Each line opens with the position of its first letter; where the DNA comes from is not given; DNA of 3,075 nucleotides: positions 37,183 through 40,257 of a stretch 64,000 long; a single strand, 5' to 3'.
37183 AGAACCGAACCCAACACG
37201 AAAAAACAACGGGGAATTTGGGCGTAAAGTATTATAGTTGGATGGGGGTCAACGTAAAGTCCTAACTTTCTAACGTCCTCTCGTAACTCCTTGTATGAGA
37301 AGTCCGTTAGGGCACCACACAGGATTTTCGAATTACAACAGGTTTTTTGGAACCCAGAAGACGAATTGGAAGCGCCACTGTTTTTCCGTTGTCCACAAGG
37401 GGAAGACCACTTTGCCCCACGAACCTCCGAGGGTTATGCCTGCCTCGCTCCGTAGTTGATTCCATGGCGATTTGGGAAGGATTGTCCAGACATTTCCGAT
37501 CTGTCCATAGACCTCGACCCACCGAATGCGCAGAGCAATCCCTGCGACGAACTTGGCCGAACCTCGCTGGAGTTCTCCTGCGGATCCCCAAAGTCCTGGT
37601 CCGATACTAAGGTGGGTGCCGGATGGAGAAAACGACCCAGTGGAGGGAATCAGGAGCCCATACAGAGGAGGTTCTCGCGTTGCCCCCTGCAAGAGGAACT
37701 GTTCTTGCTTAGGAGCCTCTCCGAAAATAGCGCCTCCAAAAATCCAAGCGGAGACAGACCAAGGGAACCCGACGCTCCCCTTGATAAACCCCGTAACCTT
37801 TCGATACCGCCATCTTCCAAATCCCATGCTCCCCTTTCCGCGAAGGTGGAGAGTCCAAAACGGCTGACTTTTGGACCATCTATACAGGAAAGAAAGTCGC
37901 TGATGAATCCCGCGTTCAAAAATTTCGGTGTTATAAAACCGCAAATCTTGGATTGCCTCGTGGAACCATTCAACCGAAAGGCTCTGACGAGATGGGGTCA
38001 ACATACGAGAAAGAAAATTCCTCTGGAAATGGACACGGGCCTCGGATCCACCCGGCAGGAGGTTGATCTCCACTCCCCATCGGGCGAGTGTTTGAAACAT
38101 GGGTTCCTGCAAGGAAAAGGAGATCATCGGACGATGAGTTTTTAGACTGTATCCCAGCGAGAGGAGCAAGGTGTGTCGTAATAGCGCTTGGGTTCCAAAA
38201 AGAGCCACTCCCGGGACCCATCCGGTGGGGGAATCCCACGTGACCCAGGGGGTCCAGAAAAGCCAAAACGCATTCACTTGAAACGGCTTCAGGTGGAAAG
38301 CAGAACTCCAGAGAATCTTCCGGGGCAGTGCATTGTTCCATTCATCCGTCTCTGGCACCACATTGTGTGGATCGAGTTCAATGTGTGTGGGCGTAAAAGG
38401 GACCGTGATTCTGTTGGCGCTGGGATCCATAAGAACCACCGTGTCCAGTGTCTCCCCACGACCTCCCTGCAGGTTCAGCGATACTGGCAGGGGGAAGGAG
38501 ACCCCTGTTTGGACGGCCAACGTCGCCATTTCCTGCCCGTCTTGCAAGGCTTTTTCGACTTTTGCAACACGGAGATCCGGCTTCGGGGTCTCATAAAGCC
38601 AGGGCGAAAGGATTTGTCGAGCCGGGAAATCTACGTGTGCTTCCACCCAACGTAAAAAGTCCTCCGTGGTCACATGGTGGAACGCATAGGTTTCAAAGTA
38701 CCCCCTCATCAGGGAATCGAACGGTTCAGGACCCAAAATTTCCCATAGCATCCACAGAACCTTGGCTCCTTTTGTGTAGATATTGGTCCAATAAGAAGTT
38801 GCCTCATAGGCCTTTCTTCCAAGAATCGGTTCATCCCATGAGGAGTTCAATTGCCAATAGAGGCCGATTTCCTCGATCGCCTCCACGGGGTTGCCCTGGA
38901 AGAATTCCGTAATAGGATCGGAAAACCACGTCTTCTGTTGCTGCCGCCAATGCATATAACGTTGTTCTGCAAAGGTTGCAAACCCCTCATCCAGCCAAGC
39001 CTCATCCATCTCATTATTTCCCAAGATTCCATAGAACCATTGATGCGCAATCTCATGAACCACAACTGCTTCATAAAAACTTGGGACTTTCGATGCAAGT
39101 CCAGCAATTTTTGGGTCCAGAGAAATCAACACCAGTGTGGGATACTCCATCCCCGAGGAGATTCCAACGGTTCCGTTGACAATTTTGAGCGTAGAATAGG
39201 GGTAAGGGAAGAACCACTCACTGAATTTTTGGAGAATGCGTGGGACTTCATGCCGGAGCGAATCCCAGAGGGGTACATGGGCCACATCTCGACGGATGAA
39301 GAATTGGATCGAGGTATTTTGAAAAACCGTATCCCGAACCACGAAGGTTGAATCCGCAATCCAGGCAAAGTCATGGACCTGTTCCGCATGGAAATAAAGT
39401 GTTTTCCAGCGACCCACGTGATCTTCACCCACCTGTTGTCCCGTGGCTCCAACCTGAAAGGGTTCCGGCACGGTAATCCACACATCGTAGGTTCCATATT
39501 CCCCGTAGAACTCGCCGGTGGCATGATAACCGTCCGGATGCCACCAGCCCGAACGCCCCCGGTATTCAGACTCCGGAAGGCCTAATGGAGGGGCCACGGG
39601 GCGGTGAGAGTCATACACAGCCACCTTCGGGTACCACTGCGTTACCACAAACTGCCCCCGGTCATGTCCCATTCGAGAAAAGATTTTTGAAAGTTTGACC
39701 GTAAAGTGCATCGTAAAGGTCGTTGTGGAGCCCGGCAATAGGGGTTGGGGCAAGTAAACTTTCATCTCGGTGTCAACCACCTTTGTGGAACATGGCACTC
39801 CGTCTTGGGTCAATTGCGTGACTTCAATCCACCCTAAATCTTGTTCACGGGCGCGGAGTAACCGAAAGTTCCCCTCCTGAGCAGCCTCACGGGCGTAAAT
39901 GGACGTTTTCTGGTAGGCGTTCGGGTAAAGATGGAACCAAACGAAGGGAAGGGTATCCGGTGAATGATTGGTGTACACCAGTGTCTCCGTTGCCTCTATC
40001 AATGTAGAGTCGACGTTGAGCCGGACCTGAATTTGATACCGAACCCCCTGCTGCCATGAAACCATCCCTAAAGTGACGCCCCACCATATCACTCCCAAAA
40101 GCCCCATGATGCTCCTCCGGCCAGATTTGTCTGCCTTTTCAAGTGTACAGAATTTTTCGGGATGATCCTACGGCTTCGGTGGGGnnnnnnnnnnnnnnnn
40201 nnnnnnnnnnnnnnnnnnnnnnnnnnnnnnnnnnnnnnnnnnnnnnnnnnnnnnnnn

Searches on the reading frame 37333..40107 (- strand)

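Call 13: search_protein_families(library=pfam, proteins=[window:37333-40107:-], max_evalue=0.00001)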
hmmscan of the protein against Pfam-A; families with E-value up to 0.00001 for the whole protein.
window:37333-40107:- (924 aa): 1 family
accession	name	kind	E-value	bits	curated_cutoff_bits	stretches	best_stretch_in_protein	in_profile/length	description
PF01433.26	Peptidase_M1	-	1e-21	78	27.7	1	289-503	7-218/218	Peptidase family M1 domain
